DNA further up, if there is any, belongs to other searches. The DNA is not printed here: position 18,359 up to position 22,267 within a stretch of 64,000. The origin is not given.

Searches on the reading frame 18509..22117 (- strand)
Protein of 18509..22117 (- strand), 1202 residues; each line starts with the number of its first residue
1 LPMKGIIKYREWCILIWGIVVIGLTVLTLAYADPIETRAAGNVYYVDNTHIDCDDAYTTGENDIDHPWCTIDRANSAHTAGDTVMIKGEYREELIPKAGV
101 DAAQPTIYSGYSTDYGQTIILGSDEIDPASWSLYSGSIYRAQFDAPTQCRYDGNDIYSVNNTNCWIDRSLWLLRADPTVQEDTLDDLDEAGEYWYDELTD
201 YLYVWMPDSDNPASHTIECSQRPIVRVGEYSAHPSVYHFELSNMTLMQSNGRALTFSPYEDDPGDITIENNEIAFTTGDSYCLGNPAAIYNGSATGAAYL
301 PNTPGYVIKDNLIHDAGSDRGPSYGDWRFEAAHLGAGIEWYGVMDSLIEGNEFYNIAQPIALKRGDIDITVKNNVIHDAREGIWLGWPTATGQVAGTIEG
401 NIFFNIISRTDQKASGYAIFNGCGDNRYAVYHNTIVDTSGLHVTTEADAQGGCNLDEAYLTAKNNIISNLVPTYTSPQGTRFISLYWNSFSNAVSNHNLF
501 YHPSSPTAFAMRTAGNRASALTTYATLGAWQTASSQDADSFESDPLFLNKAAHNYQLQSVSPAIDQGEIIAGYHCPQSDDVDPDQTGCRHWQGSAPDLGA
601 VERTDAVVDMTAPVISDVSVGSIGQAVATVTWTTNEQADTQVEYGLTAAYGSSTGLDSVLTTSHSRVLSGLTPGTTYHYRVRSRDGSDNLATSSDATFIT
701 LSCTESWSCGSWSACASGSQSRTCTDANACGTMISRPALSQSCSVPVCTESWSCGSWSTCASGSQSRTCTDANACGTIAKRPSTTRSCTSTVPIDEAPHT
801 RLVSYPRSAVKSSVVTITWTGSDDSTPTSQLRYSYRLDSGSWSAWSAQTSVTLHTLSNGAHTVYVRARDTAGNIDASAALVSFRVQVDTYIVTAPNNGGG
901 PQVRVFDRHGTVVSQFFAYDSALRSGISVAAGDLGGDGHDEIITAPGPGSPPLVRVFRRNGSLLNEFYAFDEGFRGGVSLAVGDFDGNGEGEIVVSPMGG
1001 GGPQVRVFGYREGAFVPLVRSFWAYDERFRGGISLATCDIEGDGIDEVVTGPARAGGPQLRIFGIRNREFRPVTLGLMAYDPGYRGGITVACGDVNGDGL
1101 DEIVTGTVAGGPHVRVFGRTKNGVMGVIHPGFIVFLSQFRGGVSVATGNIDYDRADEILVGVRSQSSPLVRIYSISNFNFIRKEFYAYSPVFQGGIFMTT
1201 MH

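Call 80: search_protein_families(library=pfam, proteins=[window:18509-22117:-], max_evalue=0.001)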
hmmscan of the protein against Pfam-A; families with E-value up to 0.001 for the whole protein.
window:18509-22117:- (1202 aa): 5 families
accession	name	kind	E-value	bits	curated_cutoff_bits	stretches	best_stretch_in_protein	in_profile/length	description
PF01839.29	FG-GAP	-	7.5e-12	45.3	22.1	0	1087-1107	2-22/37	FG-GAP repeat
PF13517.12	FG-GAP_3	-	1.8e-10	41.7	26.9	2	1039-1104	1-60/61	FG-GAP-like repeat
PF16656.11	Pur_ac_phosph_N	-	9.2e-09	36.2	30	1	619-700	7-93/93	Purple acid Phosphatase, N-terminal domain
PF13229.12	Beta_helix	-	9.4e-06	25.8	25.9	1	266-435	34-158/158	Right handed beta helix region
PF00041.27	fn3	-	1.8e-05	25.3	25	1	616-688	4-73/84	Fibronectin type III domain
